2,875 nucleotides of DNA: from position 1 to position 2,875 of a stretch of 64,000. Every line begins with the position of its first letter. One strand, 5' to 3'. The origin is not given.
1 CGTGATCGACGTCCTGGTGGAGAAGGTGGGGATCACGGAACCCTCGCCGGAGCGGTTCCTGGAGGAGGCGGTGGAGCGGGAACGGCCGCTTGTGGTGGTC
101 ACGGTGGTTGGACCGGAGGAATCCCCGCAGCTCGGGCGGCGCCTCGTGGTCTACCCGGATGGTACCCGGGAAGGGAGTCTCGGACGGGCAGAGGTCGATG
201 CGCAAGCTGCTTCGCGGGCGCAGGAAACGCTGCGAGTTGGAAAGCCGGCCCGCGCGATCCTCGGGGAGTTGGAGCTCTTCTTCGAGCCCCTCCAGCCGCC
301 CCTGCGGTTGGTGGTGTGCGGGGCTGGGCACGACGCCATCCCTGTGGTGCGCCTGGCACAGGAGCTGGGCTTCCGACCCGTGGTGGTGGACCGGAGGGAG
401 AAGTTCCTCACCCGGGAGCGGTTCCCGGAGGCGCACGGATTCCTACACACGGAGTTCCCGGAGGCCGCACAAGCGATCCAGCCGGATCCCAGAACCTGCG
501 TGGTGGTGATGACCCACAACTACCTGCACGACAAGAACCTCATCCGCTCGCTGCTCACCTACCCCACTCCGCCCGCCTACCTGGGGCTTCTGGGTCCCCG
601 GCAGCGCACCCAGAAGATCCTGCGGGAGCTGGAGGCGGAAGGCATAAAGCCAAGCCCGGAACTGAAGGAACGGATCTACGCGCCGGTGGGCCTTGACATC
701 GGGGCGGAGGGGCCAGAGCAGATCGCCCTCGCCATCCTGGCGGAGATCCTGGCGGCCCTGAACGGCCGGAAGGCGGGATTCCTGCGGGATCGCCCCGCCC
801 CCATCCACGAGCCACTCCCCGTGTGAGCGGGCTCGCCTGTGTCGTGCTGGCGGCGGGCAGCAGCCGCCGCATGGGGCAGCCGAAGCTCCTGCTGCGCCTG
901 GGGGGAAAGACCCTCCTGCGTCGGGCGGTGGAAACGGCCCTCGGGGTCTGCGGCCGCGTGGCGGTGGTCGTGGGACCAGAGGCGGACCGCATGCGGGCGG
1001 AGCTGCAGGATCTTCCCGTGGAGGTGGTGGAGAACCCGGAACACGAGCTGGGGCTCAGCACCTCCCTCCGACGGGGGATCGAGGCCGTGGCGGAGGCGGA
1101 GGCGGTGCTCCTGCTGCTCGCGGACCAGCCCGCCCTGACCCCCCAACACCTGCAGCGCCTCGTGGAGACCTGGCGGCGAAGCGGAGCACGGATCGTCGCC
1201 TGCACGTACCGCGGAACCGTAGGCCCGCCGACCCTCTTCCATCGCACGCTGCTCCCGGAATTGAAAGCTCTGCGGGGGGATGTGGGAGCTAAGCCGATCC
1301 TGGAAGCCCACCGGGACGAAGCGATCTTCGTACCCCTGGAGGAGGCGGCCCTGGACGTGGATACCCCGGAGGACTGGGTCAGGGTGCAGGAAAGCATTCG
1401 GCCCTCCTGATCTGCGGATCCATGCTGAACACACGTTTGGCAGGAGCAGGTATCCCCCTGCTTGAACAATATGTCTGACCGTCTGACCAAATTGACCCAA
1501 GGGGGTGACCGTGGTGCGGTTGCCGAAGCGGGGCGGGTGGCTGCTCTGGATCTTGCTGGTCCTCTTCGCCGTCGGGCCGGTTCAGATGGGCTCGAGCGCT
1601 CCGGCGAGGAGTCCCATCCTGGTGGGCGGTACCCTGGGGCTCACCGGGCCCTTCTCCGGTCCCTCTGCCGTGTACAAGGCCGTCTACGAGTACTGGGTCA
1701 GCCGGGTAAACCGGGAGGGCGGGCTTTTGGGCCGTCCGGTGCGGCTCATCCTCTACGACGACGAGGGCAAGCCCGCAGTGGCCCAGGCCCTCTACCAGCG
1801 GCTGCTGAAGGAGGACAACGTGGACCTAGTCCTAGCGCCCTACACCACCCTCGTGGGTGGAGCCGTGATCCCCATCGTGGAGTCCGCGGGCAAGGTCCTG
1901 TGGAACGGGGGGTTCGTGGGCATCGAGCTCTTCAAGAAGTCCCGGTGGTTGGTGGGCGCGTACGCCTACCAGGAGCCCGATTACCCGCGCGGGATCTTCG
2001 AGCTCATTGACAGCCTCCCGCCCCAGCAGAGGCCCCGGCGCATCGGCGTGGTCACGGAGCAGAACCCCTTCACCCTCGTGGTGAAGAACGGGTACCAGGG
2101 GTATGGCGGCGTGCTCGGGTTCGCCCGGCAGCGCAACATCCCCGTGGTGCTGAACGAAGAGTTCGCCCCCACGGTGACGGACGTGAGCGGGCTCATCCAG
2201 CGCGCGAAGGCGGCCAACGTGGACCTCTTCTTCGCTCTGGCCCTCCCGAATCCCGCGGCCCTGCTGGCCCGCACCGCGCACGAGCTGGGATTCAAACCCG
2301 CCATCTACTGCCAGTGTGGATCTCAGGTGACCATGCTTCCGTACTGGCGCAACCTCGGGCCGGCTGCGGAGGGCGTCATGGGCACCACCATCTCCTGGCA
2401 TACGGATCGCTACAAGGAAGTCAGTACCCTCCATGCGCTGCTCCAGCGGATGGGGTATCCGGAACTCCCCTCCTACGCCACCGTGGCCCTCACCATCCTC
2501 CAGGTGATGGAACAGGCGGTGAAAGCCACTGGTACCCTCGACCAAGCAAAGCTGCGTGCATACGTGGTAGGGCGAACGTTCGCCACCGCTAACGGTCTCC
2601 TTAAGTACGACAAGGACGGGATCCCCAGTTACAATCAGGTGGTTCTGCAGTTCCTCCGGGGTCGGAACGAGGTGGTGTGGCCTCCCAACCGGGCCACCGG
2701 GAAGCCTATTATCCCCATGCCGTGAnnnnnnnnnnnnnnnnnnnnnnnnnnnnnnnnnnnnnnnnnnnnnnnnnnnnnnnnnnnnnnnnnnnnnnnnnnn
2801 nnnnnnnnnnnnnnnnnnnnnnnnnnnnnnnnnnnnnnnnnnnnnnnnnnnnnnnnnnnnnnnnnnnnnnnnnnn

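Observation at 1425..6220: The same ~85-nt leader sequence precedes two unrelated transporter operons (Liv-type ABC at 1505 and TAXI-TRAP at 6212)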

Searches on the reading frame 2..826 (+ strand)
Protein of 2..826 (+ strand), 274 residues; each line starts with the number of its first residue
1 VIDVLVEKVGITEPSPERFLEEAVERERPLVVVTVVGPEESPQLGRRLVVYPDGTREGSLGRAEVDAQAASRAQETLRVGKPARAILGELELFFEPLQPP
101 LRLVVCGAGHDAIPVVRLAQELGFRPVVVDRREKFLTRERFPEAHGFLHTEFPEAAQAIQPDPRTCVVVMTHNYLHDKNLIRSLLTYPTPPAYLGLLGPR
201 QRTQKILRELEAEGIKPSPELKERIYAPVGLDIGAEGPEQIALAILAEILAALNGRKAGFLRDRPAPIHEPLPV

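Call 7: search_protein_families(library=pfam, proteins=[window:2-826:+])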
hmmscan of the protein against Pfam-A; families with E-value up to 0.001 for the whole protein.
window:2-826:+ (274 aa): 2 families
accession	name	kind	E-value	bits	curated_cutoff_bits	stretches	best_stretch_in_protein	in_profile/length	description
PF13478.12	XdhC_C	-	4.4e-39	134.3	29.7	1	103-249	1-125/125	XdhC Rossmann domain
PF02625.21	XdhC_CoxI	-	5.3e-10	39.5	24.3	1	24-83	2-63/68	XdhC and CoxI family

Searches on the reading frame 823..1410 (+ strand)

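Call 7: search_protein_families(library=pfam, proteins=[window:823-1410:+])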
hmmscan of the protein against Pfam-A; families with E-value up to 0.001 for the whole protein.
window:823-1410:+ (195 aa): 4 families
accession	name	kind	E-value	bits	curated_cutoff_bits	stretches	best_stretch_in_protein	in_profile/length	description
PF12804.13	NTP_transf_3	-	1.8e-45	155.4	27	1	6-165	1-158/160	MobA-like NTP transferase domain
PF01128.25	IspD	-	3e-11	43.9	27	1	5-130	2-131/221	2-C-methyl-D-erythritol 4-phosphate cytidylyltransferase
PF00535.33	Glycos_transf_2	-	2.9e-05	24.5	23.3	1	53-144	37-130/168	Glycosyl transferase family 2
PF02348.25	CTP_transf_3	-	0.00018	21.8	22.6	1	5-122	1-119/217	Cytidylyltransferase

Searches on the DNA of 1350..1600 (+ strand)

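Call 9: search_rna_families(source=window, start=1350, end=1600, threshold=evalue, max_evalue=10, show_alignments=3)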
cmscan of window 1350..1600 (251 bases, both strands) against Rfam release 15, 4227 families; matches with E-value up to 10: 0.
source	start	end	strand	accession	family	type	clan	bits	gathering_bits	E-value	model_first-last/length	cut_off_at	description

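Call 62: build_rna_model(alignment_id=A2, structure=none)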
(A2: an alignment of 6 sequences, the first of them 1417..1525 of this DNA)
Model R1 built from alignment A2 (6 sequences, 113 columns); structure: none (sequence only).
model positions 108; base pairs 0; branch points 0; effective number of sequences 3; information 0.533 bits per position. No base pairs: searches with it score sequence only.

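Call 63: search_with_rna_model(model_id=R1, sources=[window, L007, L011, L014, L017, L018, L020, L035, L037, L038, L040], max_evalue=10)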
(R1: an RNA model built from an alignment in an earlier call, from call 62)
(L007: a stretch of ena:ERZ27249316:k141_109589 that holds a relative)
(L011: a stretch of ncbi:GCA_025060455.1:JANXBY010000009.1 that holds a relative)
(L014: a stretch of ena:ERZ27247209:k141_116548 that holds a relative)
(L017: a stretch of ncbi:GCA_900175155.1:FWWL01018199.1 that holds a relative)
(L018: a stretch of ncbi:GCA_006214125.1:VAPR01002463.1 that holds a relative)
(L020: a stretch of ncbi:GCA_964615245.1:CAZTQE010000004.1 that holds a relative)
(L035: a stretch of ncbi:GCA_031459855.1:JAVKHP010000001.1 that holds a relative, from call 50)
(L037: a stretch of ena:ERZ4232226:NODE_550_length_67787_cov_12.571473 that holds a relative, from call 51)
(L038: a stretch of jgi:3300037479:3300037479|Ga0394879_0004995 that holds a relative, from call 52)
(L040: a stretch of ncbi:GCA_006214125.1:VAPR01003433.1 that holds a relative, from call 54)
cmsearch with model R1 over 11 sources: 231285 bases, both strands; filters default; matches with E-value up to 10: 7.
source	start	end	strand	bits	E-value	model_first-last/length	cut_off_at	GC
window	6130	6230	+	82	6e-24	7-106/108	-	0.58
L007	9913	10011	+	81.8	6.7e-24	4-107/108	-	0.62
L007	12886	12987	+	81.4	8.9e-24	4-107/108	-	0.51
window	1419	1524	+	71.3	1.3e-20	5-107/108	-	0.56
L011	9930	10009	+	19.4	0.0002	27-105/108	-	0.64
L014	9934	9993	+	15.1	0.0043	26-91/108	-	0.58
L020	9869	9944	+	14.1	0.0087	26-89/108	-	0.61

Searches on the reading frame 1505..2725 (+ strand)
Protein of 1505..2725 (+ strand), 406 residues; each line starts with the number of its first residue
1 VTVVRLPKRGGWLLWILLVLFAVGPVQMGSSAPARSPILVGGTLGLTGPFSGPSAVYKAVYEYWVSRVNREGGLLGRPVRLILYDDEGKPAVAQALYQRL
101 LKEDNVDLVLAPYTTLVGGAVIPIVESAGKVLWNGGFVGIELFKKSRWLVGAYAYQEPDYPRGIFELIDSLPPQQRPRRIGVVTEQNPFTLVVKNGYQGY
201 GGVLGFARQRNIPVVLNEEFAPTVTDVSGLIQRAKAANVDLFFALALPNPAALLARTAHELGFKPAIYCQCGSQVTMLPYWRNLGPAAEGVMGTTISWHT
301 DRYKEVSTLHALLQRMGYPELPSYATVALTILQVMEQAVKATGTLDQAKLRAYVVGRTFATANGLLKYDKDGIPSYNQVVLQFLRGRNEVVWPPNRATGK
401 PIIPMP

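Call 7: search_protein_families(library=pfam, proteins=[window:1505-2725:+])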
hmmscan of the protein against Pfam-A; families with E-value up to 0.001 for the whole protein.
window:1505-2725:+ (406 aa): 2 families
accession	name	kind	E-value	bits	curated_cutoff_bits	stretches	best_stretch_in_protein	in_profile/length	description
PF13458.12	Peripla_BP_6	-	2.8e-36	126.3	31.7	1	38-371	2-326/343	Periplasmic binding protein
PF13433.12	Peripla_BP_5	-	2.1e-12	47.3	27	1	40-133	3-96/363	Periplasmic binding protein domain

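Call 11: find_encoding_contigs(protein=window:1505-2725:+, flank=10000, max_places=6)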
Protein window:1505-2725:+ (406 aa): no gene with exactly this product is on record in the collection.

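Call 46: search_protein_families(library=ncbifam, proteins=[window:1514-2725:+], max_evalue=0.00001)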
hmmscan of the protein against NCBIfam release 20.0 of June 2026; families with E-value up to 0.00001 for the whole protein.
window:1514-2725:+ (403 aa): 3 families
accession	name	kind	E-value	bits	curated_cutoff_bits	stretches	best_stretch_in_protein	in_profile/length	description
NF011933.0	PRK15404.1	subfamily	8.6e-12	44.8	477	1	42-369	30-348/370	high-affinity branched-chain amino acid ABC transporter substrate-binding protein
TIGR03407.1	urea_ABC_UrtA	exception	6.1e-09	35.2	492.75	1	54-130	20-96/361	urea ABC transporter substrate-binding protein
TIGR03669.1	urea_ABC_arch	equivalog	4.8e-08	32.4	494.8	1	62-127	28-93/375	urea ABC transporter substrate-binding protein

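Call 49: find_homologous_proteins(query=window:1514-2725:+, max_evalue=1e-60)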
Query window:1514-2725:+ (403 aa): 310 proteins with E <= 1e-60 among 8000 candidates; the best 120 are listed.
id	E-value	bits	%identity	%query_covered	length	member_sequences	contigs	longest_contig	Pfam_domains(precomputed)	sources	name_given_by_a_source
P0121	1.3e-248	843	91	100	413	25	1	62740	PF13433.13,PF13458.13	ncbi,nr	ncbi:MAG: amino acid ABC transporter substrate-binding protein [Armatimonadota bacterium]|nr:amino a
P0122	2.5e-244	829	57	93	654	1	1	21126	PF13433.13,PF13458.13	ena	-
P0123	2.7e-229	779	88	94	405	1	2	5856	PF13433.13,PF13458.13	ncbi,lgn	-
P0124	6.6e-214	729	83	94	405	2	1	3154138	PF13433.13,PF13458.13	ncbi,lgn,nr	ncbi:MAG: amino acid ABC transporter substrate-binding protein [Armatimonadota bacterium]|nr:amino a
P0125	2.0e-213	727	84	94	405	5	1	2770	PF13433.13,PF13458.13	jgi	jgi:branched-chain amino acid transport system substrate-binding protein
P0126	3.7e-212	723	83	92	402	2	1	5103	PF13433.13,PF13458.13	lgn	-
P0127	1.6e-199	681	77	95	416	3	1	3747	PF13433.13,PF13458.13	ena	-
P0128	4.7e-191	653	76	92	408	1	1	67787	PF13433.13,PF13458.13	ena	-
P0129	2.3e-181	622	69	92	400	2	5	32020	PF13433.13,PF13458.13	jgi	jgi:branched-chain amino acid transport system substrate-binding protein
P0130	2.6e-178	611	68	96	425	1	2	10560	PF13433.13,PF13458.13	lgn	-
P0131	9.2e-171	587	66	92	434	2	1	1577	PF13433.13,PF13458.13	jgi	jgi:branched-chain amino acid transport system substrate-binding protein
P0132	4.1e-168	578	65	92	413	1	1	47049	PF01094.35,PF13433.13,PF13458.13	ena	-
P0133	3.3e-165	568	86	73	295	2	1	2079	PF13433.13,PF13458.13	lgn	-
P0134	3.4e-162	558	64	95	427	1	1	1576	PF01094.35,PF13433.13,PF13458.13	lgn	-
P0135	2.0e-160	553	63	92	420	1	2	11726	PF13433.13,PF13458.13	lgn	-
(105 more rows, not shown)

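Call 50: find_encoding_contigs(protein=P0124, flank=10000, max_places=2)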
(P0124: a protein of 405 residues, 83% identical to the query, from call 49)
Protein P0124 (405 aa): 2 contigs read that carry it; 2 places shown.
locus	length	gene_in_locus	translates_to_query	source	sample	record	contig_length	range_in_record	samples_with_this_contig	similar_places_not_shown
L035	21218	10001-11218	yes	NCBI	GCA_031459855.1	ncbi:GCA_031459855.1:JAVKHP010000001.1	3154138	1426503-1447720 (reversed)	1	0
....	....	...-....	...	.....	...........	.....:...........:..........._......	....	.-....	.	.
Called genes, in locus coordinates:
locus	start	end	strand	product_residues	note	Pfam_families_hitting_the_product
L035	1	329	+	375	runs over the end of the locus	PF02653:BPD_transp_2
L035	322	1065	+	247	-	PF00005:ABC_tran, PF12399:BCA_ABC_TP_C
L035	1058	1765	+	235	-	PF00005:ABC_tran, PF13304:AAA_21 (faint)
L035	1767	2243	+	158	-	PF01042:Ribonuc_L-PSP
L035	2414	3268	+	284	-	PF19799:DUF6282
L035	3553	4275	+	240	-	PF00392:GntR, PF07729:FCD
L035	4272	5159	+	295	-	PF02826:2-Hacid_dh_C, PF03446:NAD_binding_2, PF03807:F420_oxidored (weak), PF14833:NAD_binding_11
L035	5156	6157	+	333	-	PF00676:E1_dh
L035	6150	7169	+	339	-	PF02779:Transket_pyr, PF02780:Transketolase_C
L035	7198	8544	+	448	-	PF00557:Peptidase_M24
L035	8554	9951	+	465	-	-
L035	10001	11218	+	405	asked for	PF13433:Peripla_BP_5, PF13458:Peripla_BP_6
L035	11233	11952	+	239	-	PF00005:ABC_tran, PF13304:AAA_21, PF12399:BCA_ABC_TP_C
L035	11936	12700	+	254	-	PF25199:nSTAND_NTPase5 (faint), PF00005:ABC_tran, PF13304:AAA_21 (faint)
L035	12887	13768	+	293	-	PF02653:BPD_transp_2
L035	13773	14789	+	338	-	PF02653:BPD_transp_2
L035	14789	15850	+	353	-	PF08240:ADH_N, PF00107:ADH_zinc_N, PF13602:ADH_zinc_N_2 (weak)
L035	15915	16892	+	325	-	PF00892:EamA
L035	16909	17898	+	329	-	PF04909:Amidohydro_2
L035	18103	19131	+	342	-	PF16868:NMT1_3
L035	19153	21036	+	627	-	PF06808:DctM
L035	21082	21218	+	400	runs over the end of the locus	PF01321:Creatinase_N, PF00557:Peptidase_M24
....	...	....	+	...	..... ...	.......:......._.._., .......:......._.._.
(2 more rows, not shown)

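Call 51: find_encoding_contigs(protein=P0128, flank=10000, max_places=2)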
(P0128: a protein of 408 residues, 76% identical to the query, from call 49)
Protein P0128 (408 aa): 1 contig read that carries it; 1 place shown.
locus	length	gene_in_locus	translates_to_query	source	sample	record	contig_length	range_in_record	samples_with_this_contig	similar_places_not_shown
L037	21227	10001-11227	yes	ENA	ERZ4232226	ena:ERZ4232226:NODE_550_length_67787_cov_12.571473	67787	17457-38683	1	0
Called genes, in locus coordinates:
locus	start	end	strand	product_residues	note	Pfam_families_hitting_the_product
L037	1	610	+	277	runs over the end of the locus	PF09339:HTH_IclR, PF12840:HTH_20 (weak), PF01614:IclR_C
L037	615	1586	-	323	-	PF00753:Lactamase_B, PF12706:Lactamase_B_2 (weak)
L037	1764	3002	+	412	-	PF13433:Peripla_BP_5, PF13458:Peripla_BP_6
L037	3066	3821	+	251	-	PF00005:ABC_tran, PF02463:SMC_N (faint), PF13304:AAA_21 (weak), PF12399:BCA_ABC_TP_C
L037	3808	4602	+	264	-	PF00005:ABC_tran, PF13304:AAA_21 (faint)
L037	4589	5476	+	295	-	PF02653:BPD_transp_2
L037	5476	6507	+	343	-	PF02653:BPD_transp_2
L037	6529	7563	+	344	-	PF00356:LacI, PF00532:Peripla_BP_1, PF13407:Peripla_BP_4, PF13377:Peripla_BP_3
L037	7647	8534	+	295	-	PF02826:2-Hacid_dh_C (weak), PF03446:NAD_binding_2, PF03807:F420_oxidored (weak), PF14833:NAD_binding_11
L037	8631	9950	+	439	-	PF00557:Peptidase_M24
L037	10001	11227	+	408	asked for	PF13433:Peripla_BP_5, PF13458:Peripla_BP_6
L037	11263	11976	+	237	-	PF00005:ABC_tran, PF13304:AAA_21 (weak), PF12399:BCA_ABC_TP_C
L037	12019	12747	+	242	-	PF25199:nSTAND_NTPase5 (faint), PF00005:ABC_tran, PF13304:AAA_21 (faint)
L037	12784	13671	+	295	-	PF02653:BPD_transp_2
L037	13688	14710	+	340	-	PF02653:BPD_transp_2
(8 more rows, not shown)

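Call 52: find_encoding_contigs(protein=P0129, flank=10000, max_places=2)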
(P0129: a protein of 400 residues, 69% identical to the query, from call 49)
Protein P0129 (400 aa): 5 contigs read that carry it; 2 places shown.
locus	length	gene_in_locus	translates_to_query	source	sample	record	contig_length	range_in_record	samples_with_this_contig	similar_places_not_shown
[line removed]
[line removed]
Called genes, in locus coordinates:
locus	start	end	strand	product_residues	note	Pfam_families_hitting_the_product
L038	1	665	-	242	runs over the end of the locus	PF12804:NTP_transf_3 (weak)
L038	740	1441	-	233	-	PF00702:Hydrolase, PF13419:HAD_2, PF13242:Hydrolase_like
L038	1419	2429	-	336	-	PF03706:LPG_synthase_TM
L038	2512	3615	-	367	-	PF07676:PD40 (weak), PF26550:Tricorn_2nd (weak), PF26549:Tricorn_N, PF07676:PD40, PF26549:Tricorn_N (weak)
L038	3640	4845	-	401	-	PF22025:ThiI_fer, PF02926:THUMP, PF02568:ThiI, PF06508:QueC (faint)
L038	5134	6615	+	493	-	PF01547:SBP_bac_1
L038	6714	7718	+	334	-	PF00528:BPD_transp_1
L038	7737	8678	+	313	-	PF00528:BPD_transp_1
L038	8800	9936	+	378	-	PF00795:CN_hydrolase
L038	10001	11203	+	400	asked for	PF13433:Peripla_BP_5, PF13458:Peripla_BP_6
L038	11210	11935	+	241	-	PF00005:ABC_tran, PF13604:AAA_30 (weak), PF13304:AAA_21, PF12399:BCA_ABC_TP_C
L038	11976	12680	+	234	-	PF00005:ABC_tran, PF13304:AAA_21 (faint)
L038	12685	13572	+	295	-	PF02653:BPD_transp_2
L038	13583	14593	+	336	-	PF02653:BPD_transp_2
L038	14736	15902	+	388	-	PF01717:Meth_synt_2, PF01208:URO-D (faint)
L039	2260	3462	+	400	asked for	PF13433:Peripla_BP_5, PF13458:Peripla_BP_6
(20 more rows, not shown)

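Call 54: find_encoding_contigs(protein=P0123, flank=6000, max_places=3)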
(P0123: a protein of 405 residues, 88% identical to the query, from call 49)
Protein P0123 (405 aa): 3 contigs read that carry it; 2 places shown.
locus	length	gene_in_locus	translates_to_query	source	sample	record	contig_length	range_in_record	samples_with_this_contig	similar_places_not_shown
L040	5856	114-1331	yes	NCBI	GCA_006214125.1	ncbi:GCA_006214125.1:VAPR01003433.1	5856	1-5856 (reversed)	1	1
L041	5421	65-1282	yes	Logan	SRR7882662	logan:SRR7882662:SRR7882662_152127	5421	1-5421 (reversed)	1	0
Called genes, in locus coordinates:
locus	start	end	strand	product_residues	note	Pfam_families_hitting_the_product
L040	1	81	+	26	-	?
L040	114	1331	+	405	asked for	PF13433:Peripla_BP_5, PF13458:Peripla_BP_6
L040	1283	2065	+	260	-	PF00005:ABC_tran, PF13304:AAA_21, PF12399:BCA_ABC_TP_C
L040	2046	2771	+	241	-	PF00005:ABC_tran, PF13304:AAA_21 (weak)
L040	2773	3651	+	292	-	PF02653:BPD_transp_2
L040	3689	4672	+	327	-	PF02653:BPD_transp_2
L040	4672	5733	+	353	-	PF08240:ADH_N, PF00107:ADH_zinc_N, PF13602:ADH_zinc_N_2 (weak)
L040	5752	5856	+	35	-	?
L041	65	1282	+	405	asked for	PF13433:Peripla_BP_5, PF13458:Peripla_BP_6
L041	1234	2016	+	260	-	PF00005:ABC_tran, PF13304:AAA_21, PF12399:BCA_ABC_TP_C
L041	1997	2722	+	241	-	PF00005:ABC_tran, PF13304:AAA_21 (weak)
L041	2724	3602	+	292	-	PF02653:BPD_transp_2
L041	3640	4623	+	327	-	PF02653:BPD_transp_2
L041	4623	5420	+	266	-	?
